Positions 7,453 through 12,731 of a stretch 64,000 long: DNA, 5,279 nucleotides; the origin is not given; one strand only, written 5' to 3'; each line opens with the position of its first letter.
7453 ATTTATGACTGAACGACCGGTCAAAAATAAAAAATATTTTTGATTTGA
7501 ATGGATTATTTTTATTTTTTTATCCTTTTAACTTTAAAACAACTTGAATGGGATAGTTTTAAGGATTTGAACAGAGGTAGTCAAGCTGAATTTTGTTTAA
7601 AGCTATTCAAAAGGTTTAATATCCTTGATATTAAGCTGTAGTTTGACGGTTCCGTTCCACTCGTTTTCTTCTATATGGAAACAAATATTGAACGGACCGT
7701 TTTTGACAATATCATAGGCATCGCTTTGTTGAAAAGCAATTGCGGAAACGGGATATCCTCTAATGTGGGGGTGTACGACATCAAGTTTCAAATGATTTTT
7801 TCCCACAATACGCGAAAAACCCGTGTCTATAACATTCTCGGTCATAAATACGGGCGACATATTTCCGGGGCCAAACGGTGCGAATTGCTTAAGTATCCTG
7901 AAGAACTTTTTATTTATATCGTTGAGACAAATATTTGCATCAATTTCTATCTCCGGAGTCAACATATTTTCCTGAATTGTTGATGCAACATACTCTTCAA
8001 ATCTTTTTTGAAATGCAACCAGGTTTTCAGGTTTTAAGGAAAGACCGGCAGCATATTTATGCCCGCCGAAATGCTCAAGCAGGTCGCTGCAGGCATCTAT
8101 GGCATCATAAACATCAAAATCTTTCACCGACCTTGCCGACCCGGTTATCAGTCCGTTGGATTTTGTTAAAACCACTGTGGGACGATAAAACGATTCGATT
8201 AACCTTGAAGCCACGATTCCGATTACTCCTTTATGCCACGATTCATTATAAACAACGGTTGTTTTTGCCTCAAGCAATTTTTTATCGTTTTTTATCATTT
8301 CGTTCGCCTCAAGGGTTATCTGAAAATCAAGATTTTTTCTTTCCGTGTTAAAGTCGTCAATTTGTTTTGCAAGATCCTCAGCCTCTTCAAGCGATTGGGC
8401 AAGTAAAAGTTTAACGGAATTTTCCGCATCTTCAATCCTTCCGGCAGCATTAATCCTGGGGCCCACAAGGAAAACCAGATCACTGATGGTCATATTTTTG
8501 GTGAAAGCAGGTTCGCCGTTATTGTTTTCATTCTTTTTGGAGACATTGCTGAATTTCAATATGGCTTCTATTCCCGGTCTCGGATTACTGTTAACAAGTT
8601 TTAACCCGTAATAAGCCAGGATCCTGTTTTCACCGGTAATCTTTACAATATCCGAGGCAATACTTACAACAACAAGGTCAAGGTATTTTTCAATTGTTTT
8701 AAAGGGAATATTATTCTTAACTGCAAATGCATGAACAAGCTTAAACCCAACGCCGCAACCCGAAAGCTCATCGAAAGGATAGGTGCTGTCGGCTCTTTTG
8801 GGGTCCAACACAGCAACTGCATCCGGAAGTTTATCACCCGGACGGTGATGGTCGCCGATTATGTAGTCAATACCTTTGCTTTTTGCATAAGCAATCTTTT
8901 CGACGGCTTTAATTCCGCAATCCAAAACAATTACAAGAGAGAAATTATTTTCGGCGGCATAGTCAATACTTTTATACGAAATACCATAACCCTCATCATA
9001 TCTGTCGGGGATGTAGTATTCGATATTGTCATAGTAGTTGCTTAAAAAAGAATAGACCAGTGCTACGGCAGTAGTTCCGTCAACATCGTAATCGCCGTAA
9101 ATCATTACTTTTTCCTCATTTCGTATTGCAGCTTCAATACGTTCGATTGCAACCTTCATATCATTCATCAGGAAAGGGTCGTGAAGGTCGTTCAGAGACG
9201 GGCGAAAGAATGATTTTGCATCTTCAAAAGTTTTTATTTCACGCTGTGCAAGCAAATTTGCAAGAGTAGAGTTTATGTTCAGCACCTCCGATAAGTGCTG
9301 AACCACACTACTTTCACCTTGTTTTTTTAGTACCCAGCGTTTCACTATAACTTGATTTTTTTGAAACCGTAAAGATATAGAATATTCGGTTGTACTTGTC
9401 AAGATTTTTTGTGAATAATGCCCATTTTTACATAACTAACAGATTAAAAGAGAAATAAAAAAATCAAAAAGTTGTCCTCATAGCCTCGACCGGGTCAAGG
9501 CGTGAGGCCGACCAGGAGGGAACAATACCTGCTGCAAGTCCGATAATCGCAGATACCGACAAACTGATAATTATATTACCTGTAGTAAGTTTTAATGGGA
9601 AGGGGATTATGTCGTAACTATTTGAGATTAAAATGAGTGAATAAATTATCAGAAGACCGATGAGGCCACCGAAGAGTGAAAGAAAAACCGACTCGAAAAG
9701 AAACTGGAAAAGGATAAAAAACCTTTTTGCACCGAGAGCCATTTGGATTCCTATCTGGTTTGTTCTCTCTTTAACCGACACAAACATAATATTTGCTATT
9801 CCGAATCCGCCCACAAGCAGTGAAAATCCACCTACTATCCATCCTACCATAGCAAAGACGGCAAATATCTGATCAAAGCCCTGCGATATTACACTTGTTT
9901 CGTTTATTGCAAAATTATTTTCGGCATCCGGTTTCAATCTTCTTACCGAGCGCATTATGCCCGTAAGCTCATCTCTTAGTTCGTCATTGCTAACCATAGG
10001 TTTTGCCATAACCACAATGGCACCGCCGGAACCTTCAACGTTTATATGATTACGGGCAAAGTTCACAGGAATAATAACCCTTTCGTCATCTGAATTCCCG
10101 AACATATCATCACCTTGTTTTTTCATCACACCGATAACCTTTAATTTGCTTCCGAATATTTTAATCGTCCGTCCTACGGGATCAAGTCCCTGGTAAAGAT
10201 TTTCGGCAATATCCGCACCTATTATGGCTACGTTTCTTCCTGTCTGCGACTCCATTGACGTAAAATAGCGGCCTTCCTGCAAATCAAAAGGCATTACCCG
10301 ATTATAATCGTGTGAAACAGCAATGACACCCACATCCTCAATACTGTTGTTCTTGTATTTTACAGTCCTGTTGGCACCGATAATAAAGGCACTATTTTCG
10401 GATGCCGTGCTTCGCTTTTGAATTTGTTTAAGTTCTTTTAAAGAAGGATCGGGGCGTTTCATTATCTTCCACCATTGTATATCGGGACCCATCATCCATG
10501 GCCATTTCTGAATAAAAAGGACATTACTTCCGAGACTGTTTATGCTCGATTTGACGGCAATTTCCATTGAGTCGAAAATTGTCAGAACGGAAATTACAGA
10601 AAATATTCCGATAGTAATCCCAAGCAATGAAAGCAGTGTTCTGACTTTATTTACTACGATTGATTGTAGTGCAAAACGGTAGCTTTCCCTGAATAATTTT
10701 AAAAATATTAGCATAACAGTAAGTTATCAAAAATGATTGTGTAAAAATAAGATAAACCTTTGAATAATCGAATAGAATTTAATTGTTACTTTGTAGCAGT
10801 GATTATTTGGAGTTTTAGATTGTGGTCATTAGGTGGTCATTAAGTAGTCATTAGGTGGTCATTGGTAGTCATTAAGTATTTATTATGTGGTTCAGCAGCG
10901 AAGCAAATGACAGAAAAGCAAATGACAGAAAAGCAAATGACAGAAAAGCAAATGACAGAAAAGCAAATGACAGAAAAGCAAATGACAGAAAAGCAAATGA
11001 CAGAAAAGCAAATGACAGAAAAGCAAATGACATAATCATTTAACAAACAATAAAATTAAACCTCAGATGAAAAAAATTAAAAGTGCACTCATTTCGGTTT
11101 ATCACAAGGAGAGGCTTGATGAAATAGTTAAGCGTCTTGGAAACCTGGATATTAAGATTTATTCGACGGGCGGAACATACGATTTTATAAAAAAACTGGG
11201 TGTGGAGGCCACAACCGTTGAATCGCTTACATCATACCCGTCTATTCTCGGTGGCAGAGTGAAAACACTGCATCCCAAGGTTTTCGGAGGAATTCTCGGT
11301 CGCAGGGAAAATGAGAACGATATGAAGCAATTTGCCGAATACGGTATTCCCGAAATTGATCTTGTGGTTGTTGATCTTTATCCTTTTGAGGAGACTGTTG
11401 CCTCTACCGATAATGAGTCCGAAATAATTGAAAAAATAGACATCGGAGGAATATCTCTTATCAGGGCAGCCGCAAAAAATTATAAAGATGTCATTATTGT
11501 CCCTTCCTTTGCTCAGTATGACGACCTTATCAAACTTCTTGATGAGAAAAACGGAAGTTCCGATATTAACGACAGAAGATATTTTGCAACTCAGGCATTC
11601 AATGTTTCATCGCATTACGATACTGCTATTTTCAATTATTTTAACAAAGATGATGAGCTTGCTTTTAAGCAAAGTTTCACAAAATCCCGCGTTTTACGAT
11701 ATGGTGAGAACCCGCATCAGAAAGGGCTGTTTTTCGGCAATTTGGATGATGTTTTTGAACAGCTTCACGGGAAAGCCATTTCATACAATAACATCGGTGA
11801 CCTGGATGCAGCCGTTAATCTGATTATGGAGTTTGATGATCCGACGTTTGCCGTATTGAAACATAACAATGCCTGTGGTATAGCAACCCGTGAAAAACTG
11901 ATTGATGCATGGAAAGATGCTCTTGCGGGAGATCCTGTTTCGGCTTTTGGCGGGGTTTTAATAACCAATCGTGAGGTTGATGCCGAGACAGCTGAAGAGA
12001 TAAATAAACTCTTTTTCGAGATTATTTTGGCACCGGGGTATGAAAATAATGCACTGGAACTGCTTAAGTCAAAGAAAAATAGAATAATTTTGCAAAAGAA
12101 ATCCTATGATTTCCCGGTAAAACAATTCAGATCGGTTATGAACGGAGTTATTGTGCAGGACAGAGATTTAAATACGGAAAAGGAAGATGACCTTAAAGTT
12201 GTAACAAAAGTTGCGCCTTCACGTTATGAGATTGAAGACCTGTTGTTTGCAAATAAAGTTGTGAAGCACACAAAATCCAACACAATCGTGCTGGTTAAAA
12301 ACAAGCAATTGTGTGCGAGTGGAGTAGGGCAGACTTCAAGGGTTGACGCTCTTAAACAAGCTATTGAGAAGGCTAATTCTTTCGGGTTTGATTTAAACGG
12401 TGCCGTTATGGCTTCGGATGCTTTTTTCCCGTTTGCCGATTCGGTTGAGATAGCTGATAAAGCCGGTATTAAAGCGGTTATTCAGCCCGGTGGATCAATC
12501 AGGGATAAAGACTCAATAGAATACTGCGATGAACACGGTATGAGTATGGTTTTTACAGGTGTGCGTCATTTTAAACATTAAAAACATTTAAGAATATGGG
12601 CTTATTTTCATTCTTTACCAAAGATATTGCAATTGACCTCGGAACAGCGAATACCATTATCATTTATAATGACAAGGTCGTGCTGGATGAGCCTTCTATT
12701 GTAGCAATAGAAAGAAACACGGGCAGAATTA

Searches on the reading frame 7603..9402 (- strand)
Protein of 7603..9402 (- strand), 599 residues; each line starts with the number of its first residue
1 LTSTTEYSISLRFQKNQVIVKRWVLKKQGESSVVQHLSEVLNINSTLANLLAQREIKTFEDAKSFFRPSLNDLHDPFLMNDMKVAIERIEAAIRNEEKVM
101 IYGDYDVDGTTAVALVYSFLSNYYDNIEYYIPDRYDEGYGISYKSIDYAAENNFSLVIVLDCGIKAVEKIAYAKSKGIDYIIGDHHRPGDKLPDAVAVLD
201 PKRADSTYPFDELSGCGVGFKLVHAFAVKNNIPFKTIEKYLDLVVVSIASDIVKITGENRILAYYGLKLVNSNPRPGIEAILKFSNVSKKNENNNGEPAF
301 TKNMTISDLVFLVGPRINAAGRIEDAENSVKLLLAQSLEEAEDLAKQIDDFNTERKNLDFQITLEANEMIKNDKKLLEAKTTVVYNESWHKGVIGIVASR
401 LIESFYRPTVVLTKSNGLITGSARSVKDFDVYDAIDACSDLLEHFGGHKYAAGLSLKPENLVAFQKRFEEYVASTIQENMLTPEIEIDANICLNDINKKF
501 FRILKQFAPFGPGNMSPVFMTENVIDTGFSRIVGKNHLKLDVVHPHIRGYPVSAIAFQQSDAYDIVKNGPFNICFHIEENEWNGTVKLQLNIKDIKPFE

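Call 55: search_protein_families(library=pfam, proteins=[window:7603-9402:-], max_evalue=0.00001)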
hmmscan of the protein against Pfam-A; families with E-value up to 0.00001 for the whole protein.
window:7603-9402:- (599 aa): 3 families
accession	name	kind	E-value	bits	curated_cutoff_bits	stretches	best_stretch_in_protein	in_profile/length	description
PF17768.7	RecJ_OB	-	4.9e-27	94.5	27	1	487-594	1-107/107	RecJ OB domain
PF01368.27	DHH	-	5.6e-26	91.7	28.1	1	98-247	1-124/125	DHH family, N-terminal domain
PF02272.25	DHHA1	-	3.9e-16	59.8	25.9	1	382-473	5-101/102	DHHA1 domain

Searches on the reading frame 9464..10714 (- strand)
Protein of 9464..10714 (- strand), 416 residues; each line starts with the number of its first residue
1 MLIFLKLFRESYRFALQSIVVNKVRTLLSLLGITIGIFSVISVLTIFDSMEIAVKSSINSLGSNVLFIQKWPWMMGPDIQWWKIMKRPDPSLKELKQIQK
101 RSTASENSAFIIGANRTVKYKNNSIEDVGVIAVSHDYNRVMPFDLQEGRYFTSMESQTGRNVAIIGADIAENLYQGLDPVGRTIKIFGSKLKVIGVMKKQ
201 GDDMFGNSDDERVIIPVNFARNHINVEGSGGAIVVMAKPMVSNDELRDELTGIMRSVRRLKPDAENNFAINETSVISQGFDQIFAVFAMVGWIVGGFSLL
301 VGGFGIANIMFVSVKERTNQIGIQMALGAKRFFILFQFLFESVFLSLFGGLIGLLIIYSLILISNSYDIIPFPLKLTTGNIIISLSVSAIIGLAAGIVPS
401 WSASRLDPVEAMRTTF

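Call 55: search_protein_families(library=pfam, proteins=[window:9464-10714:-], max_evalue=0.00001)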
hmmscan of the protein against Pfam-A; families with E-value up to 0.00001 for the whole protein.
window:9464-10714:- (416 aa): 2 families
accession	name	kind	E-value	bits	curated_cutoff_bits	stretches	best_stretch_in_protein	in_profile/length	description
PF12704.14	MacB_PCD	-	5.6e-40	138.3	27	1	26-251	1-205/207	MacB-like periplasmic core domain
PF02687.27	FtsX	-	3.2e-17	63.1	25.5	1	293-408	2-120/120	FtsX-like permease C-terminal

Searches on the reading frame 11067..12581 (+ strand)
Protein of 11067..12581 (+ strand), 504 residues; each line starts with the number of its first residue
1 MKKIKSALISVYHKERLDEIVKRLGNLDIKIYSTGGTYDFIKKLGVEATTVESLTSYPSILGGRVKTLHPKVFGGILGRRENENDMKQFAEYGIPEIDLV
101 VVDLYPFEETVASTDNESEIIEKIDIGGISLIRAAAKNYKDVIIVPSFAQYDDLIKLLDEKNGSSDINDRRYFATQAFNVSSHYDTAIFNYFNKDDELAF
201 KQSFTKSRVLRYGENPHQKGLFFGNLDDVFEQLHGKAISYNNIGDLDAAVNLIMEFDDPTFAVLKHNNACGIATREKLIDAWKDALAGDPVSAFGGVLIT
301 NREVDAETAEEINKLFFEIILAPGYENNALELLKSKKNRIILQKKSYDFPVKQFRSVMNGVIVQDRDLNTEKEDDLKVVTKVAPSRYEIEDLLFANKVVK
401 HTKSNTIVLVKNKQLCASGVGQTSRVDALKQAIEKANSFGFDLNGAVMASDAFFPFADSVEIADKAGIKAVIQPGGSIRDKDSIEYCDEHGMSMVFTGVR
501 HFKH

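Call 55: search_protein_families(library=pfam, proteins=[window:11067-12581:+], max_evalue=0.00001)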
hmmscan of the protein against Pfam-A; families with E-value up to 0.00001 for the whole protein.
window:11067-12581:+ (504 aa): 2 families
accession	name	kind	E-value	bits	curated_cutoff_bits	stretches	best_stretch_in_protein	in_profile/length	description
PF01808.24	AICARFT_IMPCHas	-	9.9e-109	364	25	1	135-435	1-311/311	AICARFT/IMPCHase bienzyme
PF02142.27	MGS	-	1.2e-16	61.1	24.1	1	18-129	3-93/94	MGS-like domain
